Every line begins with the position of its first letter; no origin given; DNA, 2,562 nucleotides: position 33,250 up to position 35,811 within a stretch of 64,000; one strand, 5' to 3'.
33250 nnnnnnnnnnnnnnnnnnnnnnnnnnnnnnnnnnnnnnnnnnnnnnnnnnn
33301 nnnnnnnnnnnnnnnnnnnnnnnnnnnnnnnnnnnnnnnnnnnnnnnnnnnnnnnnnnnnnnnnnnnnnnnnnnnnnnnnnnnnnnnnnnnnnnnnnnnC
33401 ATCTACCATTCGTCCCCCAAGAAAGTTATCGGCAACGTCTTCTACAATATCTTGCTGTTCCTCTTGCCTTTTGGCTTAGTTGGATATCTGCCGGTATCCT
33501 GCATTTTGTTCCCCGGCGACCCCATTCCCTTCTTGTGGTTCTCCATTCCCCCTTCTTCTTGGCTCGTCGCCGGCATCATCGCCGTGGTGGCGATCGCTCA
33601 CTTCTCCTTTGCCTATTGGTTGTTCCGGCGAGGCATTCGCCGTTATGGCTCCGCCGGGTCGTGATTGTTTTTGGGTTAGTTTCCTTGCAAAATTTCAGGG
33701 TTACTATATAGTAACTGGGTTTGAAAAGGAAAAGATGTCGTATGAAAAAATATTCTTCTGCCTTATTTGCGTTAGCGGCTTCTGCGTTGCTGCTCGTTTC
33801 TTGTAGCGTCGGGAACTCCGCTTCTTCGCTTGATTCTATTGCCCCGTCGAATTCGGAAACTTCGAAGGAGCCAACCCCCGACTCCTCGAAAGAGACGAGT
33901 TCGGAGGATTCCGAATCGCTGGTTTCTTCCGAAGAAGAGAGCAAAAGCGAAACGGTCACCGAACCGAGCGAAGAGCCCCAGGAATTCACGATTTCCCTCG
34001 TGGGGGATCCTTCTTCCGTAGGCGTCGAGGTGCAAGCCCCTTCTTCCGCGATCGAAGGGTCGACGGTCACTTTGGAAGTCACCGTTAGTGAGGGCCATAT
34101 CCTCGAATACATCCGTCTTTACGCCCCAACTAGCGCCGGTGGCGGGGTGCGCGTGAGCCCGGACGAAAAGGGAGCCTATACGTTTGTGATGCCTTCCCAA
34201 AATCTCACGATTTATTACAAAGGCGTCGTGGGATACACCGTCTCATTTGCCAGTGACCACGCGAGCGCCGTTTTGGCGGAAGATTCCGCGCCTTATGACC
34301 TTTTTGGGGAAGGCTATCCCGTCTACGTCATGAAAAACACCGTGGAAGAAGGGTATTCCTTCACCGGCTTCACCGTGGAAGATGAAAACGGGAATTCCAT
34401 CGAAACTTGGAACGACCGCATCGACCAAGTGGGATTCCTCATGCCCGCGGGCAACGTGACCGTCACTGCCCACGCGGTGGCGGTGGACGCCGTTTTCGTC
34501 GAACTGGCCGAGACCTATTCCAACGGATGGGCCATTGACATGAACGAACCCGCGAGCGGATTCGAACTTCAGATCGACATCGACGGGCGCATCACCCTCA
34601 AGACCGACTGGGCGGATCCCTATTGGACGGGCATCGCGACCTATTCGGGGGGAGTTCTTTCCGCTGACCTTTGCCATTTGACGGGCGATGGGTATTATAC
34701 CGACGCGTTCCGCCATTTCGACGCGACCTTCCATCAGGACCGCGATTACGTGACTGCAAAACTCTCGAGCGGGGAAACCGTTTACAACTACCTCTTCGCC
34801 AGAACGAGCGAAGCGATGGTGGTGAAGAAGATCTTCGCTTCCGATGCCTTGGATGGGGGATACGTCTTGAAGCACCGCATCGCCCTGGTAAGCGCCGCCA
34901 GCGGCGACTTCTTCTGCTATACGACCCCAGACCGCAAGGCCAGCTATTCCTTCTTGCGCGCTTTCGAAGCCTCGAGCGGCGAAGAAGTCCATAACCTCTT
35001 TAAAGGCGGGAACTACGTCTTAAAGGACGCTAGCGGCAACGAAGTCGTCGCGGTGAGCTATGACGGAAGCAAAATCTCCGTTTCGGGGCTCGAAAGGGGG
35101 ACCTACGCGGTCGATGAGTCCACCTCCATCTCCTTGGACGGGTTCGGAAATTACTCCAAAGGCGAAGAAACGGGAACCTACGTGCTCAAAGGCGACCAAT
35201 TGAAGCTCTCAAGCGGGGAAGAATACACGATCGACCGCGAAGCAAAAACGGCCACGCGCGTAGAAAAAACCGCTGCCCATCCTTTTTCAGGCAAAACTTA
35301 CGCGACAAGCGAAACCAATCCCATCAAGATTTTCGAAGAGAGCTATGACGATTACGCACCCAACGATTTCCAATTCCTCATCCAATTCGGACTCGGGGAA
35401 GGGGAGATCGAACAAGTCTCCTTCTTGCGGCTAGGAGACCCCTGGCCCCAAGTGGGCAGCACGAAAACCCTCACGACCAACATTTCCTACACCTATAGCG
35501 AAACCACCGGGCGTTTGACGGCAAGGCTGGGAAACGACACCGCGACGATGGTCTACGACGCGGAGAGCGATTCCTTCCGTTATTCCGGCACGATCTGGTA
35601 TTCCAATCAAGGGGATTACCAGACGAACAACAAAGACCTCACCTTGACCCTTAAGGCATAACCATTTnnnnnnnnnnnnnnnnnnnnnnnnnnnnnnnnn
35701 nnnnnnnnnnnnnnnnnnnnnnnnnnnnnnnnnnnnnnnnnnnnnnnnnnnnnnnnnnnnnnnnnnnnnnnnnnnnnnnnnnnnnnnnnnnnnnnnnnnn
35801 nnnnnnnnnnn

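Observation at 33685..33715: Near-consensus promoter whose -10 box lies inside a perfect 16-bp palindrome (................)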

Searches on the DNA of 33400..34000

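Call 33: search_rna_families(source=window, start=33400, end=34000, threshold=evalue, max_evalue=1)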
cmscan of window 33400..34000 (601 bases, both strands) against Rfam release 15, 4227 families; matches with E-value up to 1: 0.
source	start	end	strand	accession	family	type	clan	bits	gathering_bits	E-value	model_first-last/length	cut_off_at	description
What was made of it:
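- On Known RNA element (Rfam): No hit with E up to 1 in 33400-34000 (call 33).
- There is no Rfam match (call 33).
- Tried and rejected: Rfam gave no match (call 33).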

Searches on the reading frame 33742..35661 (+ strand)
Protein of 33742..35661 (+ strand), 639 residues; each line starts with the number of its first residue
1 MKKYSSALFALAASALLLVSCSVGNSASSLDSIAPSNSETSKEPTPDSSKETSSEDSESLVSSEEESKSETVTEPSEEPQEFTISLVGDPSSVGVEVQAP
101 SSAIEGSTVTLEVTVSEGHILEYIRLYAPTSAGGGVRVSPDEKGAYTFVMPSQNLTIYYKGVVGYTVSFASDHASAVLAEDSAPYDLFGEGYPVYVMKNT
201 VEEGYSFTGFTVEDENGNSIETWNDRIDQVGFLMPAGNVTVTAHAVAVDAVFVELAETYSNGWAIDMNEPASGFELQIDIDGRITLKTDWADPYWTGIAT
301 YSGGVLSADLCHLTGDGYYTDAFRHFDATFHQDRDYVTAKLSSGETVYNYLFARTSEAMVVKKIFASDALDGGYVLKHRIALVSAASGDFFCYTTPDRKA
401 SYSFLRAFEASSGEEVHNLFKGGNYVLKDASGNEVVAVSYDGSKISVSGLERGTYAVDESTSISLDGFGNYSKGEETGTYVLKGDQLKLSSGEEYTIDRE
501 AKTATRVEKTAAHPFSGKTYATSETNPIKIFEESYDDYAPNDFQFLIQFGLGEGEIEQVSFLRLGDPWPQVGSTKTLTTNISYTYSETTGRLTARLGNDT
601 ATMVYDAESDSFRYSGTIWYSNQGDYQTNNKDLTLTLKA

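Call 6: search_protein_families(library=pfam, proteins=[window:33742-35661:+], max_evalue=0.01)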
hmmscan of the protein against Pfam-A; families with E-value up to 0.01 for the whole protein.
window:33742-35661:+ (639 aa): 1 family
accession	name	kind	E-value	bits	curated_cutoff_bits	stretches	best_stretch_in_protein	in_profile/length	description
PF18998.6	Flg_new_2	-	1.1e-05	25.8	23.6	1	200-244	30-68/73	Divergent InlB B-repeat domain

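Call 38: find_homologous_proteins(query=window:33742-35661:+, max_evalue=1e-10)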
Query window:33742-35661:+ (639 aa): 5 proteins with E <= 1e-10 among 8000 candidates.
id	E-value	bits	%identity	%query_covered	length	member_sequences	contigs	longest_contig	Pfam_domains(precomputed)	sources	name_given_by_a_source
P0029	0.0e+0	1414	100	100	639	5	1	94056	PF18998.7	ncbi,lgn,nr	ncbi:MAG: hypothetical protein SOV58_04160 [Candidatus Enteromonas sp.]|nr:hypothetical protein [Can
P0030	1.6e-269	914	66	100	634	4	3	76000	-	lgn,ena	-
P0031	1.5e-171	590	49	88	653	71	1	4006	PF18998.7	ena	-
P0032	1.7e-170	587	46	93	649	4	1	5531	-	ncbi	-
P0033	1.1e-118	416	40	88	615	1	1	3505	-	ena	-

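Call 39: find_encoding_contigs(protein=P0031, flank=5000, max_places=3)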
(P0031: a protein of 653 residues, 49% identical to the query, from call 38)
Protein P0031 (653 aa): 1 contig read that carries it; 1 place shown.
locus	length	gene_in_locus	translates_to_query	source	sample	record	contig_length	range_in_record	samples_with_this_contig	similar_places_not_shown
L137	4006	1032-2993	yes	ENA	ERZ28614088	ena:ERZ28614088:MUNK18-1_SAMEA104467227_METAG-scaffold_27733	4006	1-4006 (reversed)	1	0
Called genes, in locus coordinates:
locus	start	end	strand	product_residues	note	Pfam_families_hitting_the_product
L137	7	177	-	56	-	-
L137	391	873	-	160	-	-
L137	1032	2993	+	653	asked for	PF18998:Flg_new_2 (faint)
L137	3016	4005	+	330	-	?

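Call 40: find_encoding_contigs(protein=P0032, flank=5000, max_places=3)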
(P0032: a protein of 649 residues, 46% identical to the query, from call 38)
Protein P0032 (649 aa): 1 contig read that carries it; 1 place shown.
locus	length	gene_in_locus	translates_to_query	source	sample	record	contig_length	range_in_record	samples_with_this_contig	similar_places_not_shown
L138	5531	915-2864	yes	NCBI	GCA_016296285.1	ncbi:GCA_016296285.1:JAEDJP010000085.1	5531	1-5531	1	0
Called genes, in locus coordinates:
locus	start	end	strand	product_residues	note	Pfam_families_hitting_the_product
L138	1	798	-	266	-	?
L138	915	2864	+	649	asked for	-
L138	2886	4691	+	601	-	-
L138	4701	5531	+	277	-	?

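Call 41: find_encoding_contigs(protein=P0033, flank=5000, max_places=3)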
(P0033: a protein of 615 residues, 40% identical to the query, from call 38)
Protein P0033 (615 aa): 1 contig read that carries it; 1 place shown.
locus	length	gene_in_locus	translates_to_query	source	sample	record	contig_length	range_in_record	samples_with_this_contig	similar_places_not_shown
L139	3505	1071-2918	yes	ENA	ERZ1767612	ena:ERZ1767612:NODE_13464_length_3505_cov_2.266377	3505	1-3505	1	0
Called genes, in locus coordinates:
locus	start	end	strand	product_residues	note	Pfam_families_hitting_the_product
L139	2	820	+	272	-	?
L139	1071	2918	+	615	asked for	-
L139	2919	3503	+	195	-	?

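Call 48: search_protein_families(library=pfam, proteins=[L138:1-798:-, L137:391-873:-, L137:7-177:-, L139:2-820:+], max_evalue=0.1)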
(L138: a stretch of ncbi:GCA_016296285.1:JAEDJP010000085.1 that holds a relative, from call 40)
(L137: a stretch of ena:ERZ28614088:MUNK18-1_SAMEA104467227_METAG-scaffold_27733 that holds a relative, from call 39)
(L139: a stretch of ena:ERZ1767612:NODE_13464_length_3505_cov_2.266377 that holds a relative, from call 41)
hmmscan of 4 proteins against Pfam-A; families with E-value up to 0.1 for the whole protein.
L138:1-798:- (266 aa): 2 families
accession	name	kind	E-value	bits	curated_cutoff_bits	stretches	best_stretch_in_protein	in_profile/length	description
PF12794.12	MscS_TM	-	0.00018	21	28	1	7-112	110-214/339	Mechanosensitive ion channel inner membrane domain 1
PF01407.22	Gemini_AL3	-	0.067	13.5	24.1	0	104-168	33-96/119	Geminivirus AL3 protein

L137:391-873:- (160 aa): 0 families

L137:7-177:- (56 aa): 0 families

L139:2-820:+ (272 aa): 2 families
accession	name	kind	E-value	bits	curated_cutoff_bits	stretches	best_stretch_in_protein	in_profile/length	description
PF13347.12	MFS_2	-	2e-22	79.8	27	1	23-214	201-385/427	MFS/sugar transport protein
PF07690.21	MFS_1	-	1.5e-05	24.5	33.4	1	27-177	187-330/347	Major Facilitator Superfamily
